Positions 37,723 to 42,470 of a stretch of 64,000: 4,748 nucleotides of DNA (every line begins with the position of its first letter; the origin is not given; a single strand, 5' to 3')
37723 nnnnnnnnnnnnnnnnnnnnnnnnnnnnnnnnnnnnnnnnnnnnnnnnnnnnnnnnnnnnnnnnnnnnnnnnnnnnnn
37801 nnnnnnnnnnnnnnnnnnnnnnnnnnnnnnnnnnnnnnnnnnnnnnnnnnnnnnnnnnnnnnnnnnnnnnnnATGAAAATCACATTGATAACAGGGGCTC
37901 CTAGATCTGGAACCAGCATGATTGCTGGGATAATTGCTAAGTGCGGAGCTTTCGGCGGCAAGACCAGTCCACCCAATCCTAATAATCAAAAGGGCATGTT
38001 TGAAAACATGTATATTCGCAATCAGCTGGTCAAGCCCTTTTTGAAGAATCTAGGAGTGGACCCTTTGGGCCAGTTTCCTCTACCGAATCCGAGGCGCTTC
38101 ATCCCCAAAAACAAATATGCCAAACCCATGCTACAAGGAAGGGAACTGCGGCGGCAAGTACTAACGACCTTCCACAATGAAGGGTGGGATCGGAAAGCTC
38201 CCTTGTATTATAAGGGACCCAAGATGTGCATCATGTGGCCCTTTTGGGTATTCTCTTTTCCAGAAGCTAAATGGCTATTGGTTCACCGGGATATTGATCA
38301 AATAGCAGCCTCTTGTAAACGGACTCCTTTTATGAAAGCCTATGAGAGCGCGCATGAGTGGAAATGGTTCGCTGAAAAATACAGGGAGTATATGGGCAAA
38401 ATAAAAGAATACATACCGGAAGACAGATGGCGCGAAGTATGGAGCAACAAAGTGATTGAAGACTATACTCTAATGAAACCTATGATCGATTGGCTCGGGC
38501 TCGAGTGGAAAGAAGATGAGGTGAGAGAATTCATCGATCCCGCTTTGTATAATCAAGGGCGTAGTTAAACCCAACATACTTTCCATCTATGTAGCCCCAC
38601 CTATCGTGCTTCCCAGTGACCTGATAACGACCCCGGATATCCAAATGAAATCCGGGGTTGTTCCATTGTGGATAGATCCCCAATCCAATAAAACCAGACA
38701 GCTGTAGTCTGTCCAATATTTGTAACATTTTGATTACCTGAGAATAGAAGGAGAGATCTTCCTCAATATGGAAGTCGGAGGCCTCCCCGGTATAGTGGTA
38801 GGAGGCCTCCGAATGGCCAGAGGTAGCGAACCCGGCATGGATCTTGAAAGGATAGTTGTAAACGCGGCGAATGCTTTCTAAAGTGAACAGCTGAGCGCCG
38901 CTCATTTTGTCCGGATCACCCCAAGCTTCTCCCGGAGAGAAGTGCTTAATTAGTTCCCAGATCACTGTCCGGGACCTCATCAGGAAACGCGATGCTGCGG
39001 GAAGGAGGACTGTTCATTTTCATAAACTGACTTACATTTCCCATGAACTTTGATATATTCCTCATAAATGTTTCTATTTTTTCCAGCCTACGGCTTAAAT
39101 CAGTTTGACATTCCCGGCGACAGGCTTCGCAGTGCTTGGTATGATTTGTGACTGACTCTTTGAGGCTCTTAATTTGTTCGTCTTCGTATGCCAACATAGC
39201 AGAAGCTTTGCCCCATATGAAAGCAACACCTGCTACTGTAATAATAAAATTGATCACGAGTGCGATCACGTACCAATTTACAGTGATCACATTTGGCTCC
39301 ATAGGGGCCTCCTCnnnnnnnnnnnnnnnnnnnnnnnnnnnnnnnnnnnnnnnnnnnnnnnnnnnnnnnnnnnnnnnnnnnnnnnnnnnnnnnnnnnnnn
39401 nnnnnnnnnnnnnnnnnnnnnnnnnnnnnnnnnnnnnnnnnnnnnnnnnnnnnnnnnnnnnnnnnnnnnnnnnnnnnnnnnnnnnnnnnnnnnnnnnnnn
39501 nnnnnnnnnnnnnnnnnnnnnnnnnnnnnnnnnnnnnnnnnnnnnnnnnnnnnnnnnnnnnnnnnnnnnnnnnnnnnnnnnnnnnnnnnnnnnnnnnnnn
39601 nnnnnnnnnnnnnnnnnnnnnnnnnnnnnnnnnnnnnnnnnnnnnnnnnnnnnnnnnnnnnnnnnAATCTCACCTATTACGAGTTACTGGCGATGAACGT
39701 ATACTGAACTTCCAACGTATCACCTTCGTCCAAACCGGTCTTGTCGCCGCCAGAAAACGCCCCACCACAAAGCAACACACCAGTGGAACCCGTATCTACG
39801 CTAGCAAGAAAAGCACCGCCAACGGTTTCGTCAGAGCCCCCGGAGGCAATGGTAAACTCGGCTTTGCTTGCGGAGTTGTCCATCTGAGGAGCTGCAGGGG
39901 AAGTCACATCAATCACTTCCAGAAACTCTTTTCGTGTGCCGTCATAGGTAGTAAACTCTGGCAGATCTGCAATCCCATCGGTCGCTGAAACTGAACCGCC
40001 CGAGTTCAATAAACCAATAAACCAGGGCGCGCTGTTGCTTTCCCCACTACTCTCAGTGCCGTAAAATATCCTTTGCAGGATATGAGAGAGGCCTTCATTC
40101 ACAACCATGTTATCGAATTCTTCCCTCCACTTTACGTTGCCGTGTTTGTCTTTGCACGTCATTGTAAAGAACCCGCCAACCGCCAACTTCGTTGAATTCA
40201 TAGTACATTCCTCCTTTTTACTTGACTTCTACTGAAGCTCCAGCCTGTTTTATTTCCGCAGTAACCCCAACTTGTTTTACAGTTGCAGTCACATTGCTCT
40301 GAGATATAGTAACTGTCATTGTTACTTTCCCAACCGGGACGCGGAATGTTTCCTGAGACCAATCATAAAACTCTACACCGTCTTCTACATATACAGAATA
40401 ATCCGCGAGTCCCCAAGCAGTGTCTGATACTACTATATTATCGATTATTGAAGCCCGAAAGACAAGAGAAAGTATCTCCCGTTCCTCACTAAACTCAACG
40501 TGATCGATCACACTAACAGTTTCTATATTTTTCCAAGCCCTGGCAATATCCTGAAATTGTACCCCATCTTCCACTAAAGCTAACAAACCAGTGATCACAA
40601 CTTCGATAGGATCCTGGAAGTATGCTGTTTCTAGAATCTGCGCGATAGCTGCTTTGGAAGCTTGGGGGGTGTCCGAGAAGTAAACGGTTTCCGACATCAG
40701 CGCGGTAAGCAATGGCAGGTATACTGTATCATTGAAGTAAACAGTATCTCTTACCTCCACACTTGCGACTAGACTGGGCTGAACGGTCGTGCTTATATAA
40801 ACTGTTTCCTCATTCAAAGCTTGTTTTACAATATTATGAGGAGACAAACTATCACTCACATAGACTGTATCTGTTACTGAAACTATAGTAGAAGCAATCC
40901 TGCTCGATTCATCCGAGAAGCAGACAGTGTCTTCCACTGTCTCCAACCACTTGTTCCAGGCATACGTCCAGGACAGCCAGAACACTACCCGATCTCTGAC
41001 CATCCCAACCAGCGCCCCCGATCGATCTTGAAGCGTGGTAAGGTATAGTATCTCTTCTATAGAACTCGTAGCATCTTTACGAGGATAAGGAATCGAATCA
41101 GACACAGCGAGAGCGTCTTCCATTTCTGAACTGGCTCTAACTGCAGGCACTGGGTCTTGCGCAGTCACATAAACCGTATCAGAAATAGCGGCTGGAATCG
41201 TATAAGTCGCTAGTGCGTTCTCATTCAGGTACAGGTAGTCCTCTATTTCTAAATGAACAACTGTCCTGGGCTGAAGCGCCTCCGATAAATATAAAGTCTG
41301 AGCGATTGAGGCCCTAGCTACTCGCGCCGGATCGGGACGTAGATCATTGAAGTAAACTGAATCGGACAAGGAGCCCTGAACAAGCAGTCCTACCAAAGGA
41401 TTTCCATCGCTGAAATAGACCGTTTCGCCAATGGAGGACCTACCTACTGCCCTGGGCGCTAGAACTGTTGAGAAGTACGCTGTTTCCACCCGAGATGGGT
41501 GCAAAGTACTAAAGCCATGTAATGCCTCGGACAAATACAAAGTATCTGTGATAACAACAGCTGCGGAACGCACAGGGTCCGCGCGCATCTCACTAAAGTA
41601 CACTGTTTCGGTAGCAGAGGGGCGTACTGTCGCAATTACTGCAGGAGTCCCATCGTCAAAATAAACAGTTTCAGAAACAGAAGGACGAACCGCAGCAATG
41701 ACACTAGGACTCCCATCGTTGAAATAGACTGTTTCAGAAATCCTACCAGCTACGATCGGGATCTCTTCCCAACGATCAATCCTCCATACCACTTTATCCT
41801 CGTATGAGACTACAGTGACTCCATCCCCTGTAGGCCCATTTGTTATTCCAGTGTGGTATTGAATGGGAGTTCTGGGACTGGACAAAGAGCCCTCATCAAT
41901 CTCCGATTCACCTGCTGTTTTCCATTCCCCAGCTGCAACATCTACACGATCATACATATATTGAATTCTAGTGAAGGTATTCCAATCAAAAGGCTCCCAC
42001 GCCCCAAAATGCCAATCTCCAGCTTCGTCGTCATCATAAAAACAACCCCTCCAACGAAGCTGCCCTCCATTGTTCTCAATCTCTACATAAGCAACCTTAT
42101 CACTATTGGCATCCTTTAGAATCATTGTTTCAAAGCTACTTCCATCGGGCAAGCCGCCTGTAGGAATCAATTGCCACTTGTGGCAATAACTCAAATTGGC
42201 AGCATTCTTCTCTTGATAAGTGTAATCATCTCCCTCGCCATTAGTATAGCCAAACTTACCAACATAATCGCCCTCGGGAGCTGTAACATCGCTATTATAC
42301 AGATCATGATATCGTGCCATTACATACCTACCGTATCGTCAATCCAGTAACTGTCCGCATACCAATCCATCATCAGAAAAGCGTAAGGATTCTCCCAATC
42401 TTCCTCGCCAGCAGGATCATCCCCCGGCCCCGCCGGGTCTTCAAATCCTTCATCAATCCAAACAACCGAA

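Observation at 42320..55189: Two tandem giant paralogous secreted multidomain proteins (2104 and ~2183 aa) in a phage late region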

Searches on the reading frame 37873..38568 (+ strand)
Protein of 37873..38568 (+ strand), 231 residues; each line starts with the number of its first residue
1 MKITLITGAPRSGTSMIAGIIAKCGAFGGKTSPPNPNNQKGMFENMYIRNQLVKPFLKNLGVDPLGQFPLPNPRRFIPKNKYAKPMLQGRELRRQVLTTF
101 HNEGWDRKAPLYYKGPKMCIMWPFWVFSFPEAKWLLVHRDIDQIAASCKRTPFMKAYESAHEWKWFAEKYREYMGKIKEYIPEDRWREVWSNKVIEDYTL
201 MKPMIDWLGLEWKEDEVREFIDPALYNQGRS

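Call 9: search_protein_families(library=pfam, proteins=[window:37873-38568:+], max_evalue=0.01)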
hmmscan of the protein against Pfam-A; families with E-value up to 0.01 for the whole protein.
window:37873-38568:+ (231 aa): 1 family
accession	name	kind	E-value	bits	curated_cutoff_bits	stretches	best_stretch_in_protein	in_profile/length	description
PF13469.12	Sulfotransfer_3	-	4.5e-08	34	27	1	5-214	3-216/216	Sulfotransferase family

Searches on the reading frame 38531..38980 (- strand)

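Call 8: search_protein_families(library=pfam, proteins=[window:38531-38980:-], max_evalue=0.01)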
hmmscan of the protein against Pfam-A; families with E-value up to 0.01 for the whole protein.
window:38531-38980:- (149 aa): 0 families

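Call 69: search_protein_families(library=pfam, proteins=[window:38531-38980:-], max_evalue=1)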
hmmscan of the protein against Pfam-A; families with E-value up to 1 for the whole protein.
window:38531-38980:- (149 aa): 2 families
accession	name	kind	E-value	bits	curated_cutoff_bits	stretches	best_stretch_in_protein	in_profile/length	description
PF05951.18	Peptidase_M15_2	-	0.016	15.4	27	1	54-115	94-147/153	Bacterial protein of unknown function (DUF882)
PF08291.16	Peptidase_M15_3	-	0.14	12.8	23.2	1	31-77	29-80/108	Peptidase M15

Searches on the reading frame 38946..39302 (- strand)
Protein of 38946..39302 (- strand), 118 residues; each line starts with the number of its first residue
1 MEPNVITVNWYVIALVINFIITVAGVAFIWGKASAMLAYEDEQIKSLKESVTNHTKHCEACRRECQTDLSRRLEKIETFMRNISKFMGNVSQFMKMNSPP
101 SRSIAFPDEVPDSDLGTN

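Call 8: search_protein_families(library=pfam, proteins=[window:38946-39302:-], max_evalue=0.01)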
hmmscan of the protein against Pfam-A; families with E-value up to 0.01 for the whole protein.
window:38946-39302:- (118 aa): 1 family
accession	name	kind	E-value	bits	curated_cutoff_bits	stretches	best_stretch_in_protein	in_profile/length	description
PF06103.16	DUF948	-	0.0023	18.5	37.2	1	17-93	8-87/89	Bacterial protein of unknown function (DUF948)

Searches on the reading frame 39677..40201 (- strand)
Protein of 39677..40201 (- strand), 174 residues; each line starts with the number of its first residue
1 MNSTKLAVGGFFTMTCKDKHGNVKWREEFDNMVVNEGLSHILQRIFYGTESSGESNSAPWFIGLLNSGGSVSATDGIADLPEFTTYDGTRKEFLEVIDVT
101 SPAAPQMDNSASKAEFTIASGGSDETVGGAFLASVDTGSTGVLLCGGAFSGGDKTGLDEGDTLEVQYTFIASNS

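Call 8: search_protein_families(library=pfam, proteins=[window:39677-40201:-], max_evalue=0.01)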
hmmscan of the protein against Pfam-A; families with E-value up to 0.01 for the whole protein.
window:39677-40201:- (174 aa): 0 families

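Call 11: search_protein_families(library=phrogs, proteins=[window:39677-40201:-], max_evalue=0.01)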
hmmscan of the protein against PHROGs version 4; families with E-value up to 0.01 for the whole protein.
window:39677-40201:- (174 aa): 3 families
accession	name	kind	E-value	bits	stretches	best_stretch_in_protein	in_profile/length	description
phrog_8123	-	unknown function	1.5e-14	55.1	1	23-170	43-189/192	-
phrog_5417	-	unknown function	0.00071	20.4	1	7-52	9-54/156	-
phrog_4176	-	tail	0.0011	19.5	1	5-57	9-52/309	tail fiber protein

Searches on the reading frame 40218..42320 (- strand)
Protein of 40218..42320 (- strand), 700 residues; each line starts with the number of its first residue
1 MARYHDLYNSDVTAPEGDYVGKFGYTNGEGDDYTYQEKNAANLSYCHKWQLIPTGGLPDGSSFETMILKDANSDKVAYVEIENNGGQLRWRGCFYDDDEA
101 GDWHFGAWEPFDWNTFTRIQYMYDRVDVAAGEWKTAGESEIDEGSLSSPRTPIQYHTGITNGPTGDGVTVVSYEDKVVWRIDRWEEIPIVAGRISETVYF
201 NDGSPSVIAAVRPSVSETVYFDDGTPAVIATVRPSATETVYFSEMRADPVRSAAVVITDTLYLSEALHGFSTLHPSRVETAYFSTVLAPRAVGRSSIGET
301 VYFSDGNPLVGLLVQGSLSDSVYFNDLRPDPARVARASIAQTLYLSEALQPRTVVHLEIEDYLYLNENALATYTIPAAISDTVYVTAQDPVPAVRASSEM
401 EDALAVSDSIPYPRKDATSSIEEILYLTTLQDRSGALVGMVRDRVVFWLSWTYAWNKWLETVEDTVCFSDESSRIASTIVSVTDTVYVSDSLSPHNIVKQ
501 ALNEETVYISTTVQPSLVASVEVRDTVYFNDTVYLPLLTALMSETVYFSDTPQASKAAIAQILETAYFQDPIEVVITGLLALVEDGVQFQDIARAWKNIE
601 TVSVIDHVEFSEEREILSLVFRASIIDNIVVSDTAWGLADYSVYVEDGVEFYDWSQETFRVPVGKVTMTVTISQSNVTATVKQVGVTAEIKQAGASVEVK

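Call 8: search_protein_families(library=pfam, proteins=[window:40218-42320:-], max_evalue=0.01)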
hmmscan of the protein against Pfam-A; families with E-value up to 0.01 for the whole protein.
window:40218-42320:- (700 aa): 0 families

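Call 11: search_protein_families(library=phrogs, proteins=[window:40218-42320:-], max_evalue=0.01)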
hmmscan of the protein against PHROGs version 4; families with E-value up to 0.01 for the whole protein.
window:40218-42320:- (700 aa): 1 family
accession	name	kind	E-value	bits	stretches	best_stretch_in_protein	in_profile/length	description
phrog_12240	-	unknown function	2.3e-06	28.3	1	455-532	149-226/387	-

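Call 82: search_dna_similar(query=window:40218-42320:-, collection=phages, mode=protein, max_rows=10, max_evalue=0.001)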
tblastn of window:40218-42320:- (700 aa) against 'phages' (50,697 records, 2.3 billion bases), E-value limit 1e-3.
No match.
